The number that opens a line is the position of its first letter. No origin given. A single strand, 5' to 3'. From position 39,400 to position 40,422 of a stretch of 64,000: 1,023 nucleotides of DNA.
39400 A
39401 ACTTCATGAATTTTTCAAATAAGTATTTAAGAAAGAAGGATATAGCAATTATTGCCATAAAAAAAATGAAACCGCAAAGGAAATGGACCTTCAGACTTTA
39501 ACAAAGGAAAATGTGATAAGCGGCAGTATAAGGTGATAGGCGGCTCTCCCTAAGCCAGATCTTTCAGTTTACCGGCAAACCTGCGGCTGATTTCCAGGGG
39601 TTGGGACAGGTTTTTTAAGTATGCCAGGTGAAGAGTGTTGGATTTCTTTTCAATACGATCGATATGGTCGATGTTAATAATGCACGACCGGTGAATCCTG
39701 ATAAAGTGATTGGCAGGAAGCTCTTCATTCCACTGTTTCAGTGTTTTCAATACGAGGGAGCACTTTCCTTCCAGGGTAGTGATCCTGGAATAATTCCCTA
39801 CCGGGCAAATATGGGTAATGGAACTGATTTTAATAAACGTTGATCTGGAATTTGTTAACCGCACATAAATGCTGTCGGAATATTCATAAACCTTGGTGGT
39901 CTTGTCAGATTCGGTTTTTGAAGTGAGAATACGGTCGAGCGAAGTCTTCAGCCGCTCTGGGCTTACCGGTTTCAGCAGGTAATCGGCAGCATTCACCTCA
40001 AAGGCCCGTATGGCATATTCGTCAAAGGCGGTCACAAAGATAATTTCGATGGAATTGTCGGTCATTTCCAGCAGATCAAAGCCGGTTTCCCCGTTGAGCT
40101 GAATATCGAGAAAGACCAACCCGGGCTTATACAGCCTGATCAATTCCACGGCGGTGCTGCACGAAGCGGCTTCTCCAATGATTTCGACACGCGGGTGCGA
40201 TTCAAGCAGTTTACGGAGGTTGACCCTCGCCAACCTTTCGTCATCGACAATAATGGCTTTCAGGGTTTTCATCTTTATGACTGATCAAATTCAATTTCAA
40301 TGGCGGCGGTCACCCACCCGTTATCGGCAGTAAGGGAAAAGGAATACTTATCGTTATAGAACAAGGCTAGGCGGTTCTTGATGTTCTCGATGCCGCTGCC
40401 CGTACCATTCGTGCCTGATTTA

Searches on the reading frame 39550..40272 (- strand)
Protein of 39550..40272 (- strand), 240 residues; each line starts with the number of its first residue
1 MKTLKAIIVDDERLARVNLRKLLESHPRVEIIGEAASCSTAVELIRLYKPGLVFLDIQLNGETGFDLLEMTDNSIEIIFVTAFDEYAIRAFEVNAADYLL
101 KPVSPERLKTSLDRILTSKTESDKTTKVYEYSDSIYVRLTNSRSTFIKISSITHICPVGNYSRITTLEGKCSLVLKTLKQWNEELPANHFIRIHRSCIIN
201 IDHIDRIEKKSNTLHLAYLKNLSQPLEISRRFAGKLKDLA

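Call 4: search_protein_families(library=pfam, proteins=[window:39550-40272:-], max_evalue=0.001)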
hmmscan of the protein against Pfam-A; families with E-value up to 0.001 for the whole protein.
window:39550-40272:- (240 aa): 2 families
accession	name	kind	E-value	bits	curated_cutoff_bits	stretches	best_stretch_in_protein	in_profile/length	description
PF00072.30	Response_reg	-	3e-20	72.9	30.2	1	7-112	2-110/111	Response regulator receiver domain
PF04397.21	LytTR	-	7.5e-19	68.2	22.6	1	143-239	2-96/98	LytTr DNA-binding domain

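Call 12: find_encoding_contigs(protein=window:39550-40272:-, flank=10000, max_places=10)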
Protein window:39550-40272:- (240 aa): 1 contig read that carries it; 1 place shown.
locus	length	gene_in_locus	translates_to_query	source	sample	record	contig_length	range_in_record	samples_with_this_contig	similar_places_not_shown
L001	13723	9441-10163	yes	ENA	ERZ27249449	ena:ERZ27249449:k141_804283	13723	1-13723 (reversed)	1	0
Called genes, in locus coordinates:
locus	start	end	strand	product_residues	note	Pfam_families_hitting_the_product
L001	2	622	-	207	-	PF05222:AlaDh_PNT_N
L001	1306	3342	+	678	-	PF01055:Glyco_hydro_31_2nd, PF02065:Melibiase, PF16874:Glyco_hydro_36C (weak)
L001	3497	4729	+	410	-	PF01208:URO-D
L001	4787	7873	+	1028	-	PF03781:FGE-sulfatase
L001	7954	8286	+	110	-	-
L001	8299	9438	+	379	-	PF06580:His_kinase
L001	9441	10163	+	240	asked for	PF00072:Response_reg, PF04397:LytTR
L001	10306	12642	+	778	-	PF13620:CarboxypepD_reg, PF13715:CarbopepD_reg_2, PF07715:Plug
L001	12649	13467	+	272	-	PF14054:DUF4249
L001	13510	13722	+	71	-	?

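Call 14: find_homologous_proteins(query=window:39550-40272:-, max_evalue=1e-20)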
Query window:39550-40272:- (240 aa): 7363 proteins with E <= 1e-20 among 8000 candidates; the best 120 are listed.
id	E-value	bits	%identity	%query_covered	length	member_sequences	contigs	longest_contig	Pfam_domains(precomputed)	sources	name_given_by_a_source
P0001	3.2e-151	519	100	100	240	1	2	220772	PF04397.22,PF00072.31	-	-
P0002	3.9e-139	480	91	100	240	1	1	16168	PF04397.22,PF00072.31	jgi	-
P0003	2.6e-137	474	90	100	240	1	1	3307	PF04397.22,PF00072.31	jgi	jgi:two-component system LytT family response regulator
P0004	7.0e-135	466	89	100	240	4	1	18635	PF04397.22,PF00072.31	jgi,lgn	-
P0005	7.7e-135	466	88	100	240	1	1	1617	PF04397.22,PF00072.31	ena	-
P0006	3.6e-133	460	89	99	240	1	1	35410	PF04397.22,PF00072.31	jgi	jgi:two-component system, LytTR family, response regulator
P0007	1.5e-131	455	87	100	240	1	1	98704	PF04397.22,PF00072.31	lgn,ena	-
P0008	3.2e-128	444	85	100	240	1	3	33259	PF04397.22,PF00072.31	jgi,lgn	jgi:two-component system LytT family response regulator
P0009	2.7e-118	411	79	99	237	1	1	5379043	PF04397.22,PF00072.31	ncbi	-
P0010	2.5e-117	408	78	100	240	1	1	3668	PF04397.22,PF00072.31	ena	-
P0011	4.2e-116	404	77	99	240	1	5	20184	PF04397.22,PF00072.31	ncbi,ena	-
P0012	5.0e-116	404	80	100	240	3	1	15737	PF04397.22,PF00072.31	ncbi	-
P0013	2.1e-108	379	73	100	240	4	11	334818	PF04397.22,PF00072.31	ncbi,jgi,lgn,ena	-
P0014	1.4e-107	376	72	100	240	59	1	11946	PF04397.22,PF00072.31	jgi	jgi:two-component system, LytTR family, response regulator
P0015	2.9e-107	375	76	99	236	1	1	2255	PF04397.22,PF00072.31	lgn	-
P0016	3.9e-107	375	73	100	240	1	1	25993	PF04397.22,PF00072.31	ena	-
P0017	5.8e-107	374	73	100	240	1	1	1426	PF04397.22,PF00072.31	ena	-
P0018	8.4e-107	374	76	99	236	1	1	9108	PF04397.22,PF00072.31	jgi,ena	-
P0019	2.9e-106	372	72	100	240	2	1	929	PF04397.22,PF00072.31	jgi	jgi:two-component system LytT family response regulator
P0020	4.2e-106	372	71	100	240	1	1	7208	PF04397.22,PF00072.31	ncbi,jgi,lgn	jgi:two-component system LytT family response regulator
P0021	4.8e-106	371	72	100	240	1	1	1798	PF04397.22,PF00072.31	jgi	jgi:two-component system LytT family response regulator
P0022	5.2e-106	371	71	100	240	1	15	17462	PF04397.22,PF00072.31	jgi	jgi:two-component system LytT family response regulator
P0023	6.5e-106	371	71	100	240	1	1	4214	PF04397.22,PF00072.31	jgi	jgi:two-component system LytT family response regulator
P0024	7.0e-106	371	71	100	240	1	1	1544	PF04397.22,PF00072.31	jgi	-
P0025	7.3e-106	371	70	100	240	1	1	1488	PF04397.22,PF00072.31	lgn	-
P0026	8.1e-106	371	71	100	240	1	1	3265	PF04397.22,PF00072.31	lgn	-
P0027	9.2e-106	370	71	100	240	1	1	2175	PF04397.22,PF00072.31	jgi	jgi:two-component system LytT family response regulator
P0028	1.3e-105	370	70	100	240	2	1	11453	PF04397.22,PF00072.31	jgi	-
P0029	1.6e-105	370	71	100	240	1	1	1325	PF04397.22,PF00072.31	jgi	jgi:two-component system LytT family response regulator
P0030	1.7e-105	370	71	100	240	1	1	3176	PF04397.22,PF00072.31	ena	-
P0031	1.9e-105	369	71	99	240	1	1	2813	PF04397.22,PF00072.31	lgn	-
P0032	2.1e-105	369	72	100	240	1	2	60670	PF04397.22,PF00072.31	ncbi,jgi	-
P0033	2.1e-105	369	69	100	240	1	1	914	PF04397.22,PF00072.31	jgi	jgi:two-component system LytT family response regulator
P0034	2.4e-105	369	71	100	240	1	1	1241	PF04397.22,PF00072.31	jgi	jgi:two-component system LytT family response regulator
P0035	2.5e-105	369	71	100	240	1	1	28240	PF04397.22,PF00072.31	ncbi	-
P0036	3.1e-105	369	72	100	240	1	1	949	PF04397.22,PF00072.31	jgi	jgi:two-component system, LytTR family, response regulator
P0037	3.6e-105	369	72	100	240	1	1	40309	PF04397.22,PF00072.31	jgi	-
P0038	3.7e-105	368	71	100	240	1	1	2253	PF04397.22,PF00072.31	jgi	jgi:two-component system, LytTR family, response regulator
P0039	3.9e-105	368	71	100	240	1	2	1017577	PF04397.22,PF00072.31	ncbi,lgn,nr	ncbi:MAG: response regulator transcription factor [Bacteroidales bacterium]|nr:response regulator tr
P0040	4.1e-105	368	71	100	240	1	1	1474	PF04397.22,PF00072.31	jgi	jgi:two-component system, LytTR family, response regulator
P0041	4.4e-105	368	70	100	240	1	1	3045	PF04397.22,PF00072.31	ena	-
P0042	5.1e-105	368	71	100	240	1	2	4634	PF04397.22,PF00072.31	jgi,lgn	-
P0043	5.2e-105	368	72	100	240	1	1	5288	PF04397.22,PF00072.31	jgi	-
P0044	5.3e-105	368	71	100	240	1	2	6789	PF04397.22,PF00072.31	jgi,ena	jgi:two-component system LytT family response regulator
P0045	5.3e-105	368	75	99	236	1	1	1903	PF04397.22,PF00072.31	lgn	-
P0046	6.0e-105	368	70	100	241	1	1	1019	PF04397.22,PF00072.31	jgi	jgi:two-component system LytT family response regulator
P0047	7.8e-105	367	70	100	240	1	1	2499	PF04397.22,PF00072.31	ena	-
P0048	7.9e-105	367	70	100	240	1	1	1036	PF04397.22,PF00072.31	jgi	jgi:two-component system LytT family response regulator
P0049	9.0e-105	367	71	98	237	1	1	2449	PF04397.22,PF00072.31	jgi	jgi:two-component system LytT family response regulator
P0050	9.5e-105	367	71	100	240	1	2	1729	PF04397.22,PF00072.31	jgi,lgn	jgi:two-component system LytT family response regulator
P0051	1.0e-104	367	72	100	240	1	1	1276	PF04397.22,PF00072.31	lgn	-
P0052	1.1e-104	367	69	100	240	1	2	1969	PF04397.22,PF00072.31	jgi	jgi:two-component system LytT family response regulator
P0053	1.1e-104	367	72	100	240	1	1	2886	PF04397.22,PF00072.31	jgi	jgi:two-component system LytT family response regulator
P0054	1.1e-104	367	72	99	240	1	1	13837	PF04397.22,PF00072.31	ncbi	-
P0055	1.4e-104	367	71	100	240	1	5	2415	PF04397.22,PF00072.31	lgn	-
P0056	1.5e-104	366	69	100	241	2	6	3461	PF04397.22,PF00072.31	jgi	jgi:two-component system LytT family response regulator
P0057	1.5e-104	366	70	100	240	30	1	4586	PF04397.22,PF00072.31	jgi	jgi:two-component system LytT family response regulator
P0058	1.5e-104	366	69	100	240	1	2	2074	PF04397.22,PF00072.31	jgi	jgi:two-component system LytT family response regulator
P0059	1.5e-104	366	71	100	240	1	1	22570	PF04397.22,PF00072.31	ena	-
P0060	1.6e-104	366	71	100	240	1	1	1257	PF04397.22,PF00072.31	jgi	jgi:two-component system LytT family response regulator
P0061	1.8e-104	366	70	100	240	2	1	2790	PF04397.22,PF00072.31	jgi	jgi:two-component system LytT family response regulator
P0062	1.9e-104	366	73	100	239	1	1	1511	PF04397.22,PF00072.31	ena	-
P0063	2.1e-104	366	70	100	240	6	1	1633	PF04397.22,PF00072.31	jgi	jgi:two-component system LytT family response regulator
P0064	2.1e-104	366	70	100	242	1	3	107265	PF04397.22,PF00072.31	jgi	jgi:two-component system LytT family response regulator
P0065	2.2e-104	366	71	100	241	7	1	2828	PF04397.22,PF00072.31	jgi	jgi:two-component system LytT family response regulator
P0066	2.2e-104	366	70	100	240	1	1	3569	PF04397.22,PF00072.31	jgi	jgi:two-component system, LytTR family, response regulator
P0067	2.7e-104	366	71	100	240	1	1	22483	PF04397.22,PF00072.31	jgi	jgi:two-component system, LytTR family, response regulator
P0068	3.2e-104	365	71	100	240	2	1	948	PF04397.22,PF00072.31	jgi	jgi:two-component system LytT family response regulator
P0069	3.3e-104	365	71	100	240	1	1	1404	PF04397.22,PF00072.31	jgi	jgi:two-component system, LytTR family, response regulator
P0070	3.5e-104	365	70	100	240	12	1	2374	PF04397.22,PF00072.31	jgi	jgi:two-component system, LytTR family, response regulator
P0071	4.6e-104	365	70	98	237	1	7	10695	PF04397.22,PF00072.31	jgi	jgi:two-component system LytT family response regulator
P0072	4.9e-104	365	70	100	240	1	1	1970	PF04397.22,PF00072.31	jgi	jgi:two-component system LytT family response regulator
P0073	5.1e-104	365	72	99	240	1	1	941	PF04397.22,PF00072.31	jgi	jgi:two-component system, LytTR family, response regulator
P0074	5.1e-104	365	69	100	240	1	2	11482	PF04397.22,PF00072.31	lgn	-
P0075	5.4e-104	365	70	100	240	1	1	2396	PF04397.22,PF00072.31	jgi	jgi:two-component system LytT family response regulator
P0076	6.0e-104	365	71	98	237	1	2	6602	PF04397.22,PF00072.31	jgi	jgi:two-component system LytT family response regulator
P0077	6.4e-104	364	70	100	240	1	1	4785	PF04397.22,PF00072.31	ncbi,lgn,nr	ncbi:MAG: response regulator transcription factor [Bacteroidetes bacterium]|nr:MAG: response regulat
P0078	6.8e-104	364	70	100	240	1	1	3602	PF04397.22,PF00072.31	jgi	jgi:two-component system, LytTR family, response regulator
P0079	7.3e-104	364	69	100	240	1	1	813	PF04397.22,PF00072.31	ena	-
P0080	8.1e-104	364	71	100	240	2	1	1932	PF04397.22,PF00072.31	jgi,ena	-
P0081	8.4e-104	364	70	100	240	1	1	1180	PF04397.22,PF00072.31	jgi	-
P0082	8.8e-104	364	70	100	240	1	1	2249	PF04397.22,PF00072.31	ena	-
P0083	1.1e-103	364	71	98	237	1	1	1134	PF04397.22,PF00072.31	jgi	jgi:two-component system LytT family response regulator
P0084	1.4e-103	363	70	100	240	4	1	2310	PF04397.22,PF00072.31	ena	-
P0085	1.7e-103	363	70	100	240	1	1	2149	PF04397.22,PF00072.31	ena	-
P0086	1.7e-103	363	72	100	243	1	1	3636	PF04397.22,PF00072.31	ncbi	-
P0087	1.7e-103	363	71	100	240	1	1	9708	PF04397.22,PF00072.31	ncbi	-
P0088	1.8e-103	363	69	100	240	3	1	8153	PF04397.22,PF00072.31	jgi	jgi:two-component system, LytTR family, response regulator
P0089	1.9e-103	363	69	100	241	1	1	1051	PF04397.22,PF00072.31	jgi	jgi:two-component system LytT family response regulator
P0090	2.0e-103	363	69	100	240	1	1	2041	PF04397.22,PF00072.31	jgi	jgi:two-component system LytT family response regulator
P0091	2.1e-103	363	71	100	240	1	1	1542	PF04397.22,PF00072.31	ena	-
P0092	2.2e-103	363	70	100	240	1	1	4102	PF04397.22,PF00072.31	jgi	-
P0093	2.3e-103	363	68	100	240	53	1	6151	PF04397.22,PF00072.31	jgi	-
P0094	2.4e-103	363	70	100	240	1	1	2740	PF04397.22,PF00072.31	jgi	jgi:two-component system, LytTR family, response regulator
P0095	2.4e-103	363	70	100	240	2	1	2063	PF04397.22,PF00072.31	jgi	jgi:two-component system LytT family response regulator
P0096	2.5e-103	362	69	100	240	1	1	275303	PF04397.22,PF00072.31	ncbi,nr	ncbi:MAG: response regulator transcription factor [Bacteroidetes bacterium]|nr:response regulator tr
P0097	2.7e-103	362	69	98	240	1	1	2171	PF04397.22,PF00072.31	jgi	jgi:two-component system, LytTR family, response regulator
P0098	2.7e-103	362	69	100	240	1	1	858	PF04397.22,PF00072.31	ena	-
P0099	3.0e-103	362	70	100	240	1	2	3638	PF04397.22,PF00072.31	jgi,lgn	jgi:two-component system LytT family response regulator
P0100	3.4e-103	362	70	100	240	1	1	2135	PF04397.22,PF00072.31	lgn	-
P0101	3.5e-103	362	69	100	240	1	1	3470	PF04397.22,PF00072.31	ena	-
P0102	3.9e-103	362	70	100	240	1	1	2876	PF04397.22,PF00072.31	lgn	-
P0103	4.0e-103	362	69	100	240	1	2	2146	PF04397.22,PF00072.31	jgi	jgi:two-component system LytT family response regulator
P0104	4.2e-103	362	69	99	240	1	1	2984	PF04397.22,PF00072.31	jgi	jgi:two-component system LytT family response regulator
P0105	5.2e-103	361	70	100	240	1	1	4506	PF04397.22,PF00072.31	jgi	jgi:two-component system, LytTR family, response regulator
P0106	5.3e-103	361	69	100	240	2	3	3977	PF04397.22,PF00072.31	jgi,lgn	jgi:two-component system LytT family response regulator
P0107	5.4e-103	361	70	98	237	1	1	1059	PF04397.22,PF00072.31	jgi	jgi:two-component system LytT family response regulator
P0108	5.8e-103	361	69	100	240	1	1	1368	PF04397.22,PF00072.31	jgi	jgi:two-component system LytT family response regulator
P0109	6.0e-103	361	69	100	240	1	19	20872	PF04397.22,PF00072.31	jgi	jgi:two-component system LytT family response regulator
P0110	6.2e-103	361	69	100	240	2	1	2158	PF04397.22,PF00072.31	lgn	-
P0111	6.2e-103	361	69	100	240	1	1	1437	PF04397.22,PF00072.31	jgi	jgi:two-component system LytT family response regulator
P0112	6.4e-103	361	69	100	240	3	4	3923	PF04397.22,PF00072.31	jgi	jgi:two-component system LytT family response regulator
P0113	7.5e-103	361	69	100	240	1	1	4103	PF04397.22,PF00072.31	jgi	jgi:two-component system LytT family response regulator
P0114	7.7e-103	361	70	100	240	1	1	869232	PF04397.22,PF00072.31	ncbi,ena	-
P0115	7.8e-103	361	69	99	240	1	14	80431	PF04397.22,PF00072.31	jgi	jgi:two-component system LytT family response regulator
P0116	8.8e-103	361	70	100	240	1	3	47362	PF04397.22,PF00072.31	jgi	jgi:two-component system, LytTR family, response regulator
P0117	9.4e-103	361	69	100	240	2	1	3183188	PF04397.22,PF00072.31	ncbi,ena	-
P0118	1.0e-102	360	69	100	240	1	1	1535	PF04397.22,PF00072.31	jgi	-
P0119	1.1e-102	360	69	100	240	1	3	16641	PF04397.22,PF00072.31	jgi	jgi:two-component system, LytTR family, response regulator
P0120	1.2e-102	360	68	100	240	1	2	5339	PF04397.22,PF00072.31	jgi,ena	-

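Call 15: find_encoding_contigs(protein=P0009, flank=10000, max_places=3)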
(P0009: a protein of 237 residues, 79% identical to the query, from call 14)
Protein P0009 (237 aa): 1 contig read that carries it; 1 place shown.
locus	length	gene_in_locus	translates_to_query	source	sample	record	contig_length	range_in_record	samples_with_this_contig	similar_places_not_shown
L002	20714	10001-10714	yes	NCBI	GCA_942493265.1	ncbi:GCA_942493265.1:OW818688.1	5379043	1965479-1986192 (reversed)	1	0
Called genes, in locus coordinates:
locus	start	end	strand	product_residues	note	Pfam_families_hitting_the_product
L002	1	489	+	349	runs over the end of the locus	PF06580:His_kinase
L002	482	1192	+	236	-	PF00072:Response_reg, PF04397:LytTR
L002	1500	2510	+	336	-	-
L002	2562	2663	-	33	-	-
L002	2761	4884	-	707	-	PF14870:PSII_BNR (weak), PF02012:BNR (faint), PF14870:PSII_BNR (weak), PF15902:Sortilin-Vps10 (weak), PF14870:PSII_BNR, PF18962:Por_Secre_tail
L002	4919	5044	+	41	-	-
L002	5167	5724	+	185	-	PF00877:NLPC_P60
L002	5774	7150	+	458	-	PF02310:B12-binding, PF04055:Radical_SAM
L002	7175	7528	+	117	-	PF09966:DUF2200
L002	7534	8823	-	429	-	PF13810:DUF4185 (weak)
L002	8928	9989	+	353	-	PF06580:His_kinase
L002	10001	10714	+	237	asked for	PF00072:Response_reg, PF04397:LytTR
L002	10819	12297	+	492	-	PF05345:He_PIG, PF18962:Por_Secre_tail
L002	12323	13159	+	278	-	PF00756:Esterase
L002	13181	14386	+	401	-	PF00578:AhpC-TSA, PF08534:Redoxin, PF00085:Thioredoxin (weak), PF13905:Thioredoxin_8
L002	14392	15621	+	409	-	PF17170:DUF5128, PF16287:DUF4933 (weak)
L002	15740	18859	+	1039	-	PF26549:Tricorn_N, PF26550:Tricorn_2nd (weak), PF26549:Tricorn_N, PF26550:Tricorn_2nd, PF07676:PD40, PF14684:Tricorn_C1, PF14685:PDZ_Tricorn, PF03572:Peptidase_S41, +2 more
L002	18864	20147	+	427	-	PF13414:TPR_11 (weak), PF28495:TMEM260_2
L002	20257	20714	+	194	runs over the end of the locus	PF14329:DUF4386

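Call 16: find_encoding_contigs(protein=P0007, flank=10000, max_places=3)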
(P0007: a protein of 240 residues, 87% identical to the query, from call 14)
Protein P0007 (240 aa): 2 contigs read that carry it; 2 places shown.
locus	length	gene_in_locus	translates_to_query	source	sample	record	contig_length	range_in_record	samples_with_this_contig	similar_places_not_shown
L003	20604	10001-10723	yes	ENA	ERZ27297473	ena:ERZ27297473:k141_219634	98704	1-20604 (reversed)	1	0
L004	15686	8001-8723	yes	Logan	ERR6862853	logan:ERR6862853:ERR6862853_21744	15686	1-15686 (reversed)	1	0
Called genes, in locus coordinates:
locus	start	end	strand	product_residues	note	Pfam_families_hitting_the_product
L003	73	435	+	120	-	PF02579:Nitro_FeMo-Co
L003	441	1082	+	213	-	PF03848:TehB (weak), PF01209:Ubie_methyltran (weak), PF05891:Methyltransf_PK, PF13489:Methyltransf_23, PF13847:Methyltransf_31, PF13649:Methyltransf_25, PF08241:Methyltransf_11, PF08242:Methyltransf_12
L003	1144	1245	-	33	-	-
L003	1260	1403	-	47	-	-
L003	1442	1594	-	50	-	-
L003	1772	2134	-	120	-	-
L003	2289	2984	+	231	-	PF00027:cNMP_binding, PF13545:HTH_Crp_2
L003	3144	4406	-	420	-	-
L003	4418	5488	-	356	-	PF00034:Cytochrom_C (faint), PF03150:CCP_MauG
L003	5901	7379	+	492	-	PF02449:Glyco_hydro_42 (weak), PF16116:DUF4832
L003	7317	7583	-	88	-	-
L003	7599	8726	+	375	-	PF06580:His_kinase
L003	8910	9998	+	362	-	PF06580:His_kinase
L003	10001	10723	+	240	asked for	PF00072:Response_reg, PF04397:LytTR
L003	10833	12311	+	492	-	PF07676:PD40 (faint), PF05345:He_PIG, PF18962:Por_Secre_tail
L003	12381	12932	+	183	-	-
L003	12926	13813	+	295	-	PF00756:Esterase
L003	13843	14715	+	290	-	PF13483:Lactamase_B_3, PF12706:Lactamase_B_2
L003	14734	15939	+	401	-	PF00578:AhpC-TSA, PF08534:Redoxin, PF00085:Thioredoxin (faint), PF13905:Thioredoxin_8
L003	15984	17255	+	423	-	PF16287:DUF4933 (weak), PF17170:DUF5128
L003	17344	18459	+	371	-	PF00144:Beta-lactamase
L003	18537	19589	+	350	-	PF00144:Beta-lactamase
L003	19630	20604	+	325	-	?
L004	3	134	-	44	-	?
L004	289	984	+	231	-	PF00027:cNMP_binding, PF13545:HTH_Crp_2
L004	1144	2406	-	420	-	-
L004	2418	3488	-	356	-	PF00034:Cytochrom_C (faint), PF03150:CCP_MauG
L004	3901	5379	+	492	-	PF02449:Glyco_hydro_42 (weak), PF16116:DUF4832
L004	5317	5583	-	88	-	-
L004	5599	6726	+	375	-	PF06580:His_kinase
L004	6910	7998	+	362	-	PF06580:His_kinase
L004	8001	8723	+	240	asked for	PF00072:Response_reg, PF04397:LytTR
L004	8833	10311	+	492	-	PF07676:PD40 (faint), PF05345:He_PIG, PF18962:Por_Secre_tail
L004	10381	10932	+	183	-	-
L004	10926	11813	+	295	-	PF00756:Esterase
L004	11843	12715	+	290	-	PF13483:Lactamase_B_3, PF12706:Lactamase_B_2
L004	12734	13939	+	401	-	PF00578:AhpC-TSA, PF08534:Redoxin, PF00085:Thioredoxin (faint), PF13905:Thioredoxin_8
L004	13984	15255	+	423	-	PF16287:DUF4933 (weak), PF17170:DUF5128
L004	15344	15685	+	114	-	?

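Call 17: find_encoding_contigs(protein=P0117, flank=10000, max_places=3)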
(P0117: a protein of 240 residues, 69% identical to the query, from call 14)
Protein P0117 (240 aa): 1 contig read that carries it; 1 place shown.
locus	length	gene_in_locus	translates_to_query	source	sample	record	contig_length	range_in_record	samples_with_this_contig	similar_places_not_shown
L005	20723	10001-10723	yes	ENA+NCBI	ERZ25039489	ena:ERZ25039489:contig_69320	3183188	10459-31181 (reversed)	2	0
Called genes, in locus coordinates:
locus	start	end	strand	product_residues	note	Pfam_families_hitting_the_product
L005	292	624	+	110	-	-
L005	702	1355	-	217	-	-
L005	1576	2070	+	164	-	-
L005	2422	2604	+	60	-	-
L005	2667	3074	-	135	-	PF22564:HAAS (weak)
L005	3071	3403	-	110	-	PF03551:PadR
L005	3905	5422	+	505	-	-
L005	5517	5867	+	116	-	PF02311:AraC_binding, PF07883:Cupin_2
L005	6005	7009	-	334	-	-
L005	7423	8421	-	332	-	PF01180:DHO_dh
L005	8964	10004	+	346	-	PF06580:His_kinase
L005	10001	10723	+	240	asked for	PF00072:Response_reg, PF04397:LytTR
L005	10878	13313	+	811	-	PF13620:CarboxypepD_reg, PF13715:CarbopepD_reg_2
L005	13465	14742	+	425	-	-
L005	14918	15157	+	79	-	PF08240:ADH_N (weak)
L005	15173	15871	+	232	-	PF00107:ADH_zinc_N, PF13602:ADH_zinc_N_2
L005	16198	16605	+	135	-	-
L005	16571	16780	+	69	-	-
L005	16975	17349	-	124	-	-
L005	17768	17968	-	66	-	-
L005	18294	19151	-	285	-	-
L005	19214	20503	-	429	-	PF12704:MacB_PCD, PF02687:FtsX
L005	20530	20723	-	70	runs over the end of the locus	-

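Call 38: search_solved_structures(query=window:39550-40272:-, max_evalue=0.001, show_alignments=0)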
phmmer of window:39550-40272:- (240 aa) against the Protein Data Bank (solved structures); distinct sequences matched with E-value up to 0.001: 99 (the best 60 are shown).
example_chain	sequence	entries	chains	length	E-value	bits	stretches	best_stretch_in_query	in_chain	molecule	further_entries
6m8o_A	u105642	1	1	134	9.6e-20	74.4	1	4-126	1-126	DNA-binding response regulator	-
2qv0_A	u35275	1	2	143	1.3e-14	57.6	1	3-122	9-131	Protein mrkE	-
9xzo_A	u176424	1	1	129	1.6e-11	47.5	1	5-118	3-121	De novo protein M1X0B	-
3cz5_A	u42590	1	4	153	2.9e-11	46.7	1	2-119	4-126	Two-component response regulator, LuxR family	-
1s8n_A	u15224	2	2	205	4.9e-11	45.9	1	5-112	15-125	putative antiterminator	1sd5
6swf_A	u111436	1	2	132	1.5e-10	44.3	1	3-119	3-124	Two-component response regulator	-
6swb_A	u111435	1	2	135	2.9e-10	43.4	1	5-119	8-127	Two-component response regulator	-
1a04_A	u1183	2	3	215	4.9e-10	42.7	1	6-115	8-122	NITRATE/NITRITE RESPONSE REGULATOR PROTEIN NARL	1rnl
4g97_A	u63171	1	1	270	1.1e-09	41.6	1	5-117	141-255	Response regulator receiver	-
6er7_A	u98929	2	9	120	1.4e-09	41.2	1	5-118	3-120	120aa long hypothetical chemotaxis protein (CheY)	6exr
6swl_A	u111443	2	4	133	2.1e-09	40.6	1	6-116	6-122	Two-component response regulator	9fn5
3b2n_A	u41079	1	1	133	3.2e-09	40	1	5-120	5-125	Uncharacterized protein Q99UF4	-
4le0_A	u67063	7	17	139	4.1e-09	39.7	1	6-119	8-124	Transcriptional regulatory protein DesR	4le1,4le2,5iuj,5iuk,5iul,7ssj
5wq0_D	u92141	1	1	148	4.1e-09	39.7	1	1-129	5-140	Stage 0 sporulation protein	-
5wq0_B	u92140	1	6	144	5.2e-09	39.3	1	1-129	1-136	Stage 0 sporulation protein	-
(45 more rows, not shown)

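Call 43: find_related_loci(query=window:39550-40272:-, collection=metagenome_contigs, flank=10000)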
Query window:39550-40272:- (240 aa) in metagenome_contigs; peptide patterns used: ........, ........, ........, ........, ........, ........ (x = any residue, [..] = any of these).
600 stretches matched a pattern (row limit reached: there are more); 512 encode a relative of the query (tblastn E <= 1e-3); the best 80 are kept; 80 distinct loci.
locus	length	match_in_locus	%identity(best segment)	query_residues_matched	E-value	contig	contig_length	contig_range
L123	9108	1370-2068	76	1-237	6e-117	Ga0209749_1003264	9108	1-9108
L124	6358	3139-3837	76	1-237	6e-117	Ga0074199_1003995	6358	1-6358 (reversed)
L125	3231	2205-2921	71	1-239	2e-116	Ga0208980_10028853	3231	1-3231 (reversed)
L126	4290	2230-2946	70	1-239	4e-113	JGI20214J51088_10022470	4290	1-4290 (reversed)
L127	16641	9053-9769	69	1-239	8e-112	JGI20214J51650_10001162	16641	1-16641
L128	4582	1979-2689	68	1-237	2e-110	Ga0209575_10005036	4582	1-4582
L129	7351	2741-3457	69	1-239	6e-110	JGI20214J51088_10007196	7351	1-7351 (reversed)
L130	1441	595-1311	69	1-239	9e-118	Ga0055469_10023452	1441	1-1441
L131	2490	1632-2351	67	1-240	5e-114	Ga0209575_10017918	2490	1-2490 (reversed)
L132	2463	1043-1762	67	1-240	2e-113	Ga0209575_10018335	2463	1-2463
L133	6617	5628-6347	67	1-240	7e-109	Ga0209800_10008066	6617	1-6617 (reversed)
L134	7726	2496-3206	67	1-237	4e-107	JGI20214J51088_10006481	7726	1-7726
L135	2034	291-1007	67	1-239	9e-112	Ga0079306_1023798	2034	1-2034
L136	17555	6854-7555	53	2-237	2e-78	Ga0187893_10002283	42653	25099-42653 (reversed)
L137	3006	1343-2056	53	1-238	2e-77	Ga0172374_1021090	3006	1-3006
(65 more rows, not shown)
